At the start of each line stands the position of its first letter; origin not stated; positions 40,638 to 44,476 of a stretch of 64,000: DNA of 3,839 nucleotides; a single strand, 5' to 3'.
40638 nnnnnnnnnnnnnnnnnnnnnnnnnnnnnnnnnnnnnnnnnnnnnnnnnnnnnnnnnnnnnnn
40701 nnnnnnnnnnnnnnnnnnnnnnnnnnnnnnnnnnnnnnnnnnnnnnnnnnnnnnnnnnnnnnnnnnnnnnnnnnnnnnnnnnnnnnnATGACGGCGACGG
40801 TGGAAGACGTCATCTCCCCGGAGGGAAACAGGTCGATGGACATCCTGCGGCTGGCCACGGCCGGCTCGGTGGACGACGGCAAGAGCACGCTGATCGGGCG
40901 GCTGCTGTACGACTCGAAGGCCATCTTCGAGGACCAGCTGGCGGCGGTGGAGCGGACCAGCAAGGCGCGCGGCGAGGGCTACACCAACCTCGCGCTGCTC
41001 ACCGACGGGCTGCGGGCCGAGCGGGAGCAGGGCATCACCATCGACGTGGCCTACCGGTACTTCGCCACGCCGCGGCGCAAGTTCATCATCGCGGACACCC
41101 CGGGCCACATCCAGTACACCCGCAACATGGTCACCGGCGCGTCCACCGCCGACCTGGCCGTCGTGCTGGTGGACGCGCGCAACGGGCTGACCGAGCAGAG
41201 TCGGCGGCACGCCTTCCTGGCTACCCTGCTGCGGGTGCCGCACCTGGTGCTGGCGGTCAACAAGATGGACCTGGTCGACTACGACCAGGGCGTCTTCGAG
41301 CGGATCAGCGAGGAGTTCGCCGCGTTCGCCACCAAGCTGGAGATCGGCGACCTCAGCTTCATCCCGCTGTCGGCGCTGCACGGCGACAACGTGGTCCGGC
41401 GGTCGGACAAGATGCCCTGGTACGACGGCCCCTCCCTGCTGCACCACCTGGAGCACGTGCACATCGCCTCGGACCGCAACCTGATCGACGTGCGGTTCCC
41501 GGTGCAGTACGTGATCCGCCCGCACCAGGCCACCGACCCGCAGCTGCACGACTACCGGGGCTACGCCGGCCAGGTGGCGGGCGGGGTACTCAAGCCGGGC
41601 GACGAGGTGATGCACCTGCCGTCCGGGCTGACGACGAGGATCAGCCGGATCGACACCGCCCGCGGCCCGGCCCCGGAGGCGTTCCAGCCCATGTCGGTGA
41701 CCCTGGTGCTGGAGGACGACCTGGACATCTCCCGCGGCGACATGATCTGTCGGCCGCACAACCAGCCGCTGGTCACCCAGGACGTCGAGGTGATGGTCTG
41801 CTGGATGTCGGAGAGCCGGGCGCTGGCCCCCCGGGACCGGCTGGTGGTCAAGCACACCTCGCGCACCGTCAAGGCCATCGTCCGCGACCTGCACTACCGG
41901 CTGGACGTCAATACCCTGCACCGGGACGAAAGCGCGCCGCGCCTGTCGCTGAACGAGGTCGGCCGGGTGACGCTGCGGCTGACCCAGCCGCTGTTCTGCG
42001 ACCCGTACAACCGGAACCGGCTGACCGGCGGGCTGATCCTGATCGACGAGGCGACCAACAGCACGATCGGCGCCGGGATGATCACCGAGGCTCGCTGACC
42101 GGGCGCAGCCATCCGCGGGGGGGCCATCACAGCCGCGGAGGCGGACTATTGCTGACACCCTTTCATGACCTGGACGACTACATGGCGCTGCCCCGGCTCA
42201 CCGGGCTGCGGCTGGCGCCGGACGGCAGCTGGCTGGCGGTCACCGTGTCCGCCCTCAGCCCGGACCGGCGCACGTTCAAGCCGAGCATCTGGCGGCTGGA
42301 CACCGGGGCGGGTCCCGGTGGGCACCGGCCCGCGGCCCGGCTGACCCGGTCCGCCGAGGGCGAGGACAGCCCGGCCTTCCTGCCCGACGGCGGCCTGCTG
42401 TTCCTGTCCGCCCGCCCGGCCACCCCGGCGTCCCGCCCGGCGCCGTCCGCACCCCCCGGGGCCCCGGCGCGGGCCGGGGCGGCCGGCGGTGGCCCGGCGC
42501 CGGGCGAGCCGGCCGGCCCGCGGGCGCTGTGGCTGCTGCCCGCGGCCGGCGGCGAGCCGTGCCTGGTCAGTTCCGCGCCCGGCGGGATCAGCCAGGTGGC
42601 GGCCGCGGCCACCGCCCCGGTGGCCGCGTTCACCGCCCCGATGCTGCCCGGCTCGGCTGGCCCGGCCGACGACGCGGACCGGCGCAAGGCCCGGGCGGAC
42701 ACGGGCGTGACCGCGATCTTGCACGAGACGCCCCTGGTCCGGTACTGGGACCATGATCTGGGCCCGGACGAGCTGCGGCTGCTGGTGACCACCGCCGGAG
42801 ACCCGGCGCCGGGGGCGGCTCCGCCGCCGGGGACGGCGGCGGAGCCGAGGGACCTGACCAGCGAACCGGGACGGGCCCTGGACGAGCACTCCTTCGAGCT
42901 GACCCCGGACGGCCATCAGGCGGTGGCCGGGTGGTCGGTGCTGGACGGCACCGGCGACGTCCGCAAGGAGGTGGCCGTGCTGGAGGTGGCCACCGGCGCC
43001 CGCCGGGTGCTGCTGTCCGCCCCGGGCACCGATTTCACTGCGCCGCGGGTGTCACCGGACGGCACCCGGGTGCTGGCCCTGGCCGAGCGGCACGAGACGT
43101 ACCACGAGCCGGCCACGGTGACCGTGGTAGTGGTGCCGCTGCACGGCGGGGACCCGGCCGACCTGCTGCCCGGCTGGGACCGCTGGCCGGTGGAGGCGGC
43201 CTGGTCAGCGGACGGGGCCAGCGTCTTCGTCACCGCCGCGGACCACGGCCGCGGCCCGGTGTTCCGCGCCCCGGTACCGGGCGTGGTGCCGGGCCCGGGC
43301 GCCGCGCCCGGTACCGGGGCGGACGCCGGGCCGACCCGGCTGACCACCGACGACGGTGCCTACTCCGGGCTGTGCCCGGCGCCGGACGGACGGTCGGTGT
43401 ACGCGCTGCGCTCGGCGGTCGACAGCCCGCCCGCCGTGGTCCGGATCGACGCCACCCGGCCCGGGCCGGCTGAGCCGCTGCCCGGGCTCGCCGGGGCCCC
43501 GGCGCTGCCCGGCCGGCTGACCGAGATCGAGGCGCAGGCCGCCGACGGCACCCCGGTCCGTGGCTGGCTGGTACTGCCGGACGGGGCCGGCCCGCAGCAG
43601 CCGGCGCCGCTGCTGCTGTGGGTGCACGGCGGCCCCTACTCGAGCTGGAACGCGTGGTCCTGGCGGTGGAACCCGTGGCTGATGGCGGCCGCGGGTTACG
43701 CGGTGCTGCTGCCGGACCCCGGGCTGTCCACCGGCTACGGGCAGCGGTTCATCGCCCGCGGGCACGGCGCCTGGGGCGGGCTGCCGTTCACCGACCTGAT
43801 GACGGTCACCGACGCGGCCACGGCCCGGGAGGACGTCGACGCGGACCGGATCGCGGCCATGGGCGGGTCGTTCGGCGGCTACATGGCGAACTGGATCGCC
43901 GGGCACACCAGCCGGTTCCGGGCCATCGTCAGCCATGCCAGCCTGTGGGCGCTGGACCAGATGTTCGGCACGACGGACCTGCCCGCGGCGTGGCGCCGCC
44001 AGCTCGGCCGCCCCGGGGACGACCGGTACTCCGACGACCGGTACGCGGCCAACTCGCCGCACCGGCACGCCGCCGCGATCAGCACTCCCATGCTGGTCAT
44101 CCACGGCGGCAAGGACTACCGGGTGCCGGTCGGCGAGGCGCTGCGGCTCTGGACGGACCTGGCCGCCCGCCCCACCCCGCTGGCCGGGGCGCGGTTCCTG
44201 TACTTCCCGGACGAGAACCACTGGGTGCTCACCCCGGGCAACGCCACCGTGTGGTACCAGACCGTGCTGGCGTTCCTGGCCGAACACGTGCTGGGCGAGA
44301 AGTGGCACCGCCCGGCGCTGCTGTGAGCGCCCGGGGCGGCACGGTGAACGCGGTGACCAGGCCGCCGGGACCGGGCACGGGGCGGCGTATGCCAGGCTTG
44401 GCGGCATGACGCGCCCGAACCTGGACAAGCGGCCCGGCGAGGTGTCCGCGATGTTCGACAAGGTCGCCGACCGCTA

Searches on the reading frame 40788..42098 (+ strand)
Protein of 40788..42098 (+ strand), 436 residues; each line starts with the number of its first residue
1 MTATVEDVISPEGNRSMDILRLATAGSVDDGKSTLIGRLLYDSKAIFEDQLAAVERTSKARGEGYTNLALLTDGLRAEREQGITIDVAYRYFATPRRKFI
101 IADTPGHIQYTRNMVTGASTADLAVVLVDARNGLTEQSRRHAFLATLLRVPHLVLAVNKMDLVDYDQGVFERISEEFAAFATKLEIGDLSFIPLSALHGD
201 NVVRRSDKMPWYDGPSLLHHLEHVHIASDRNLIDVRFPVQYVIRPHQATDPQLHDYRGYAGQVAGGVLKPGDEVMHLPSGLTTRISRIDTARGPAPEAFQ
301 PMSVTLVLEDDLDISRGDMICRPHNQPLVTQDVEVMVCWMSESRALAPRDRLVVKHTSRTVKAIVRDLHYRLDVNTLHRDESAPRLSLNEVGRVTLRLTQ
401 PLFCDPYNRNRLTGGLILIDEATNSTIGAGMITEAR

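Call 27: search_protein_families(library=pfam, proteins=[window:40788-42098:+], max_evalue=0.001)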
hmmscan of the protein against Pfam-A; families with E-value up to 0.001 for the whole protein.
window:40788-42098:+ (436 aa): 3 families
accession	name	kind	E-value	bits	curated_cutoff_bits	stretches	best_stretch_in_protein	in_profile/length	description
PF00009.33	GTP_EFTU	-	9.4e-43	146.4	26.5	1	19-203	3-176/188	Elongation factor Tu GTP binding domain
PF22594.2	GTP-eEF1A_C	-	1.2e-24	87.1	27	1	333-433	2-101/101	GTP-eEF1A C-terminal domain-like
PF01926.29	MMR_HSR1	-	1e-07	32.5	21.9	1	75-159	24-113/113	50S ribosome-binding GTPase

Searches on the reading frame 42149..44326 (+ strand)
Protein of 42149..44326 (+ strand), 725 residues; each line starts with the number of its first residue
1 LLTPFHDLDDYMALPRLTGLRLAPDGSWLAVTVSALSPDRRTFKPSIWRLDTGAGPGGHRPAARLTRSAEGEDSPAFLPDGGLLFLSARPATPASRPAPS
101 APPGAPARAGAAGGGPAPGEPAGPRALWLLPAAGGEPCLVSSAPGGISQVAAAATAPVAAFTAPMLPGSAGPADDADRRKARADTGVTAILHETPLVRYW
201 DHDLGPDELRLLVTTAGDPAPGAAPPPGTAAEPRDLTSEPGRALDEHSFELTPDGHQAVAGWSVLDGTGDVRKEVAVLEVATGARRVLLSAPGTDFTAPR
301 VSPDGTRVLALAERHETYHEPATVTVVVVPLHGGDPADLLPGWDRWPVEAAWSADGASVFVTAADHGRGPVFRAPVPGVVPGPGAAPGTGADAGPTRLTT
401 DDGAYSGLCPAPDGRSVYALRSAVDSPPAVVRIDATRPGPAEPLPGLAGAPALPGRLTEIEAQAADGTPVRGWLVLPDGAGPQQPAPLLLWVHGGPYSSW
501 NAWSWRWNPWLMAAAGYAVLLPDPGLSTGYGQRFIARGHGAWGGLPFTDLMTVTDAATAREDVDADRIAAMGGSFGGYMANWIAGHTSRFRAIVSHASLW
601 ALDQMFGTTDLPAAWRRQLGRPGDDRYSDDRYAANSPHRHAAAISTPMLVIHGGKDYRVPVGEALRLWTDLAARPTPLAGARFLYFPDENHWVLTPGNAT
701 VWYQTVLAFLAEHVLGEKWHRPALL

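Call 27: search_protein_families(library=pfam, proteins=[window:42149-44326:+], max_evalue=0.001)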
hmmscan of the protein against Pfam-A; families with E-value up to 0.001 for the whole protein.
window:42149-44326:+ (725 aa): 6 families
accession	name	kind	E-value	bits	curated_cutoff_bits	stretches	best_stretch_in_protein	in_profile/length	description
PF00326.27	Peptidase_S9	-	1.4e-46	159.1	22.6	1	503-714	1-210/213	Prolyl oligopeptidase family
PF00561.26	Abhydrolase_1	-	3.2e-09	37.2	25.8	1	487-619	1-128/245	alpha/beta hydrolase fold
PF20434.5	BD-FAE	-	5.9e-06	26.4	26.8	1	484-669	11-213/215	BD-FAE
PF12146.15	Hydrolase_4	-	0.0001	22.1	27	0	637-667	183-213/239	Serine aminopeptidase, S33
PF07676.18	PD40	-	0.00013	22.2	20.9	0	287-308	3-23/38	WD40-like Beta Propeller Repeat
PF05448.18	AXE1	-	0.00029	20.1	21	0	547-595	157-205/321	Acetyl xylan esterase (AXE1)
